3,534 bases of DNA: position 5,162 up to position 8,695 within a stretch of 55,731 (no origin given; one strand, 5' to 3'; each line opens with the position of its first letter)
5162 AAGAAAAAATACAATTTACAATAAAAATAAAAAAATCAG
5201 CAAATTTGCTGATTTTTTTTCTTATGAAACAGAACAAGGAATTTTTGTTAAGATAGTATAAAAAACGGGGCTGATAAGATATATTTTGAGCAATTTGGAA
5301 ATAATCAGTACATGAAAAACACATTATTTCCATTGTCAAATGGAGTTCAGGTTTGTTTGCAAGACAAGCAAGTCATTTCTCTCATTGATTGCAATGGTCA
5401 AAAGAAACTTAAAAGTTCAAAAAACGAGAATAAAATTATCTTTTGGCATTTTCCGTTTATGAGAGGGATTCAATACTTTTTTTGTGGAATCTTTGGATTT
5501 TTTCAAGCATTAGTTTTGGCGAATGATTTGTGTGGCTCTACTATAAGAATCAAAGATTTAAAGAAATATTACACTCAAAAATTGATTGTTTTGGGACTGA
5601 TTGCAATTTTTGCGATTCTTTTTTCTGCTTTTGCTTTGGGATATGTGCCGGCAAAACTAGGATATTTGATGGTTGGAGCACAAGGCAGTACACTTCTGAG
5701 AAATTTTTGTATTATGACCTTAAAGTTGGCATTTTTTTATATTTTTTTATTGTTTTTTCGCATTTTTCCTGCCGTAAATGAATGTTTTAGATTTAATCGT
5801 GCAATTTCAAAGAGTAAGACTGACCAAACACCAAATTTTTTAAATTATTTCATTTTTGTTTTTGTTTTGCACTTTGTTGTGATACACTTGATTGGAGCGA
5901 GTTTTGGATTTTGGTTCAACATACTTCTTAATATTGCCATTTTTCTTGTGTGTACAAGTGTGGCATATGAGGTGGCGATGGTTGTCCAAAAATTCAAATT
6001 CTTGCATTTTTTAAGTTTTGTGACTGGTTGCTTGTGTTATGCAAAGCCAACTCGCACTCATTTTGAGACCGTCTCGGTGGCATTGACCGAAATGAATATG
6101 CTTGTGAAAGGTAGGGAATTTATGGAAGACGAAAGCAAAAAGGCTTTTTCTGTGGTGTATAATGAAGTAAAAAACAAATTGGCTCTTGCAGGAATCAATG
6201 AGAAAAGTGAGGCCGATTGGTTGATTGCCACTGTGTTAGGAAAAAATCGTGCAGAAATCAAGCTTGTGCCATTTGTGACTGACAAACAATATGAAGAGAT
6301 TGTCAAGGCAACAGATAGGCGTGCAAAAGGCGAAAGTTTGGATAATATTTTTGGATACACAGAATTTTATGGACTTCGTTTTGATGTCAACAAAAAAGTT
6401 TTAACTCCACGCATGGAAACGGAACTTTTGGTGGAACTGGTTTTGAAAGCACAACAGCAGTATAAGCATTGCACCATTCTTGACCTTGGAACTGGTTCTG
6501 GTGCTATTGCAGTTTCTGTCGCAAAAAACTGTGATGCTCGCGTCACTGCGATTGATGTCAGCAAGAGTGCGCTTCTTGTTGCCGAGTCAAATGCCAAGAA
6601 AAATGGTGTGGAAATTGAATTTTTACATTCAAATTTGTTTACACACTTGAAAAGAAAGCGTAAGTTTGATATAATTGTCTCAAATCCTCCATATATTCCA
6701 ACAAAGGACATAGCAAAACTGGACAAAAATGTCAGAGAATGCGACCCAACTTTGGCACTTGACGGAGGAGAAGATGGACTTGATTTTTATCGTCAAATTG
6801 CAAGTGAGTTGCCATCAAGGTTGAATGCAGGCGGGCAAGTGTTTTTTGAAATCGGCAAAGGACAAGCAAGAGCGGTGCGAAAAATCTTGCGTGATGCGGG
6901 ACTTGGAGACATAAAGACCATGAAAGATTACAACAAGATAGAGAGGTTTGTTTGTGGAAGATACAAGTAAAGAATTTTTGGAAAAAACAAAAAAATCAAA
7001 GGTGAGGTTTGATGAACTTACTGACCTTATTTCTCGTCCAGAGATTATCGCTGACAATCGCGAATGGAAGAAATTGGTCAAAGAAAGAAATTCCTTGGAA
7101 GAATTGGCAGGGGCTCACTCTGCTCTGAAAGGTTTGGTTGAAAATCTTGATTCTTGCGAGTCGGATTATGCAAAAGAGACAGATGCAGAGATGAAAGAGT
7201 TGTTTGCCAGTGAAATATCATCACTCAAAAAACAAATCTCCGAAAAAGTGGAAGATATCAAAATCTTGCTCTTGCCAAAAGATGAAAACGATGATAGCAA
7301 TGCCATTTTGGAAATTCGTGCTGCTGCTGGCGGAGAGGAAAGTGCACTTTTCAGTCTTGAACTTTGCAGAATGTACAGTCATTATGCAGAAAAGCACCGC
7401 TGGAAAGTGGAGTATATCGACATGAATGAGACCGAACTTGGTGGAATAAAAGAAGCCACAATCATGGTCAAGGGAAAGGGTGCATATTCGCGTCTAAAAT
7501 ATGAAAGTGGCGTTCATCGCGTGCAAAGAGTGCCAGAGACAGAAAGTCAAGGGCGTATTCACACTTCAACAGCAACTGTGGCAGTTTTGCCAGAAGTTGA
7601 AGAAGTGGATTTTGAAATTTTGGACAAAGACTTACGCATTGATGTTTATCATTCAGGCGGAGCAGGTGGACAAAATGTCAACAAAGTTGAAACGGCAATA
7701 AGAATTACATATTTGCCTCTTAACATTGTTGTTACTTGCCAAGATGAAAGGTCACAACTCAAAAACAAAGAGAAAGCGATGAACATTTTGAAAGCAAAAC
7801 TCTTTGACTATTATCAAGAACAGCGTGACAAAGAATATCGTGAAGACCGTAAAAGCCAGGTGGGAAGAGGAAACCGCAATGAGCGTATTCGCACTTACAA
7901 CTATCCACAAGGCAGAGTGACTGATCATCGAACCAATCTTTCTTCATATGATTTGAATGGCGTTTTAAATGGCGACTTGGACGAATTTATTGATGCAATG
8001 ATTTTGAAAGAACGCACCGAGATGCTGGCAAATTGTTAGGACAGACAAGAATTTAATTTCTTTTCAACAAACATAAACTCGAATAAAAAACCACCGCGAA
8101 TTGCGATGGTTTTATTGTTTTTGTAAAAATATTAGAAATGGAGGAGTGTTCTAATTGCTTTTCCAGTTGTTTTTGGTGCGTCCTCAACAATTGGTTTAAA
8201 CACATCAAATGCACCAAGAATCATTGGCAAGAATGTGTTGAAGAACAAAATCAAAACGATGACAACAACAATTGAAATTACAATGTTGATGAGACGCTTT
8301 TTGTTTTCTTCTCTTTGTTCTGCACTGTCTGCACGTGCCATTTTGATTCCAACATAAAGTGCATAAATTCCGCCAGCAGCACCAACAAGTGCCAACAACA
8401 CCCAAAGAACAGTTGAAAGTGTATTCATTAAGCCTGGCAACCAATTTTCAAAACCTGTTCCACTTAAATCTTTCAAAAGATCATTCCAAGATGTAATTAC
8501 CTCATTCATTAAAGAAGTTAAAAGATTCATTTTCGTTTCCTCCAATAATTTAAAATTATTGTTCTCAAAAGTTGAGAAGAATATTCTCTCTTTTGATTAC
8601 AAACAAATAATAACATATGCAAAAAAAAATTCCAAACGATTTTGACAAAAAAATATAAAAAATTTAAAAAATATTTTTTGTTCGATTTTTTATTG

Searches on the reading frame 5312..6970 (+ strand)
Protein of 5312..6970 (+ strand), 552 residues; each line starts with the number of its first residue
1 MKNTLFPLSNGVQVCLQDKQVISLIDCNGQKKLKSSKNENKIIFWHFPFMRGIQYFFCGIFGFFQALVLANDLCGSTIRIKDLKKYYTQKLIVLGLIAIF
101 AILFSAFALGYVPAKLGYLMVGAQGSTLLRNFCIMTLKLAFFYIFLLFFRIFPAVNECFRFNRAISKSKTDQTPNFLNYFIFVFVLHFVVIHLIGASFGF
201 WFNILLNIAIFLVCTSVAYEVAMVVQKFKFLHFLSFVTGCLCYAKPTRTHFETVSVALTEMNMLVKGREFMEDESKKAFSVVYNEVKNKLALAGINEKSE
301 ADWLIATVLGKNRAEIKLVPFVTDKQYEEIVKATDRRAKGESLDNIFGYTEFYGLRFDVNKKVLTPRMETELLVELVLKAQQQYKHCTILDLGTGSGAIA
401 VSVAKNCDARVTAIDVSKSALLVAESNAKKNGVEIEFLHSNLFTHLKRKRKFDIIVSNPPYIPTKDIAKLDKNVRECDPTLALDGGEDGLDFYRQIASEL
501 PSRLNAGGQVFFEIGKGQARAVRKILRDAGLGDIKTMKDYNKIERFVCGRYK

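Call 34: search_protein_families(library=pfam, proteins=[window:5312-6970:+], max_evalue=0.00001)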
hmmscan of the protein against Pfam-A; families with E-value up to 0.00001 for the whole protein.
window:5312-6970:+ (552 aa): 9 families
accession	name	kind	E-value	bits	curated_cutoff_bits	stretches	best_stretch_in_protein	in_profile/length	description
PF05175.20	MTS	-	2.5e-17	63.5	23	1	371-465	21-112/170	Methyltransferase small domain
PF13649.12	Methyltransf_25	-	1.8e-13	51.4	27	1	389-474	1-89/97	Methyltransferase domain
PF13847.12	Methyltransf_31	-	9.1e-13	48.6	27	1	385-461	3-84/145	Methyltransferase domain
PF06325.19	PrmA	-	2.4e-12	47.4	22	1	382-458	158-233/296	Ribosomal protein L11 methyltransferase (PrmA)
PF08241.18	Methyltransf_11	-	1.4e-08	35.7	21.2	1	390-458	1-67/95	Methyltransferase domain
PF07669.17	Eco57I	-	1.7e-06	28.6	25.3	1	429-470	51-93/171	Eco57I restriction-modification methylase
PF03602.21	Cons_hypoth95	-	1.8e-06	28.2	24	1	381-469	37-131/182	Conserved hypothetical protein 95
PF08242.18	Methyltransf_12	-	4e-06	27.9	30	1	390-458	1-72/98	Methyltransferase domain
PF17827.6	PrmC_N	-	5.9e-06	27.2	23.4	0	284-348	4-71/71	PrmC N-terminal domain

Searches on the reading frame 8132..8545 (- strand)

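Call 26: search_protein_families(library=pfam, proteins=[window:8132-8545:-], max_evalue=1)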
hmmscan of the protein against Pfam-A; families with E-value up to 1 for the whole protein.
window:8132-8545:- (137 aa): 21 families
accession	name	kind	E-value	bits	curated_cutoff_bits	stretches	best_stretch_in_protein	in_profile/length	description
PF18895.5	T4SS_pilin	-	3.1e-08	34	26.6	1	33-103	2-69/71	Type IV secretion system pilin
PF04610.19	TrbL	-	0.00043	20.6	25.9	1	59-116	2-55/215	TrbL/VirB6 plasmid conjugal transfer protein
PF04647.20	AgrB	-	0.0013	18.5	23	1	44-108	102-170/185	Accessory gene regulator B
PF06570.16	DUF1129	-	0.0019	18.2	29.1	1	50-109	116-174/207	Protein of unknown function (DUF1129)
PF01810.24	LysE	-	0.0029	17.5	25.6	1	48-95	56-106/193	LysE type translocator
PF07331.16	TctB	-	0.0044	17.6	29.1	1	45-108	34-134/137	Tripartite tricarboxylate transporter TctB family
PF00654.25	Voltage_CLC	-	0.0074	15.9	24.8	1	40-112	155-224/346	Voltage gated chloride channel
PF13687.11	DUF4153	-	0.0097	15.5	27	1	23-105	116-190/373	Domain of unknown function (DUF4153)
PF16192.10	PMT_4TMC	-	0.02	14.8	32.4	1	74-111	148-185/202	C-terminal four TMM region of protein-O-mannosyltransferase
PF06699.16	PIG-F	-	0.022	15.3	24.2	1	39-127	17-96/183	GPI biosynthesis protein family Pig-F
PF00001.26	7tm_1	-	0.036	14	30.5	1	42-113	151-228/260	7 transmembrane receptor (rhodopsin family)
PF01127.27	Sdh_cyt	-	0.042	14.4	25.8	1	27-98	55-122/122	Succinate dehydrogenase/Fumarate reductase transmembrane subunit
PF11992.13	TgpA_N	-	0.054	12.9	30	1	44-118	122-192/333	TgpA N-terminal domain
PF14018.11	DUF4234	-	0.075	13.6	25.3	1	44-98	2-56/70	Domain of unknown function (DUF4234)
PF13828.11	DUF4190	-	0.11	12.8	35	1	42-101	3-62/62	Domain of unknown function (DUF4190)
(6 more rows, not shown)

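Call 27: search_protein_families(library=ncbifam, proteins=[window:8132-8545:-], max_evalue=1)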
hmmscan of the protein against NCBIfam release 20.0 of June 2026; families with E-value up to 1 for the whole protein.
window:8132-8545:- (137 aa): 14 families
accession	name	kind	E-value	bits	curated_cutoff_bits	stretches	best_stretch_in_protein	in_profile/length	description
NF045849.1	ICE_MMCAP2_0565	equivalog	1.8e-11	43.5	40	1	40-106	10-77/80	Mbov_0395 family pilin-like conjugal transfer protein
NF045889.1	ICE_Mbov_0396_TM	equivalog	1.9e-05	24.3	70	1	43-126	52-135/306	Mbov_0396 family ICE element transmembrane protein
NF045848.1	MMCAP2_0566_fam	domain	0.0024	17.2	90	1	40-128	51-139/322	MMCAP2_0566 family conjugal transfer protein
NF045890.1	conj_pls20_p028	equivalog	0.0027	16.6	150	1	8-118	31-129/377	pLS20_p028 family conjugation system transmembrane protein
NF052597.1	FILTED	domain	0.0057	17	40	1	45-110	9-79/110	FILTED domain-containing surface protein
NF003014.0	PRK03854.1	equivalog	0.016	14.4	338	1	16-110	109-206/386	glucans biosynthesis protein MdoC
TIGR00833.1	actII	subfamily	0.037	12.3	874.7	1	69-112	162-204/910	MMPL family RND transporter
TIGR00949.1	2A76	subfamily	0.078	12.7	183.95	1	48-83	51-86/185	homoserine/threonine efflux transporter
NF008619.0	PRK11598.1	equivalog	0.082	11.4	660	1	44-105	121-179/546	phosphoethanolamine transferase EptA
NF047332.1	Chlamy_GarD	equivalog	0.09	12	100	1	70-117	91-138/302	inclusion membrane protein GarD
TIGR04154.1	archaeo_STT3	subfamily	0.12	10.7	450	1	42-120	202-276/831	oligosaccharyl transferase, archaeosortase A system-associated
NF003958.0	PRK05454.2-1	equivalog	0.12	10.5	419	1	35-117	379-456/704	glucans biosynthesis glucosyltransferase MdoH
NF008174.0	PRK10921.1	equivalog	0.19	11.3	432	1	80-106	15-41/258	Sec-independent protein translocase subunit TatC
NF008248.0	PRK11024.1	equivalog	0.35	10.9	162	1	77-116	7-46/142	colicin uptake protein TolR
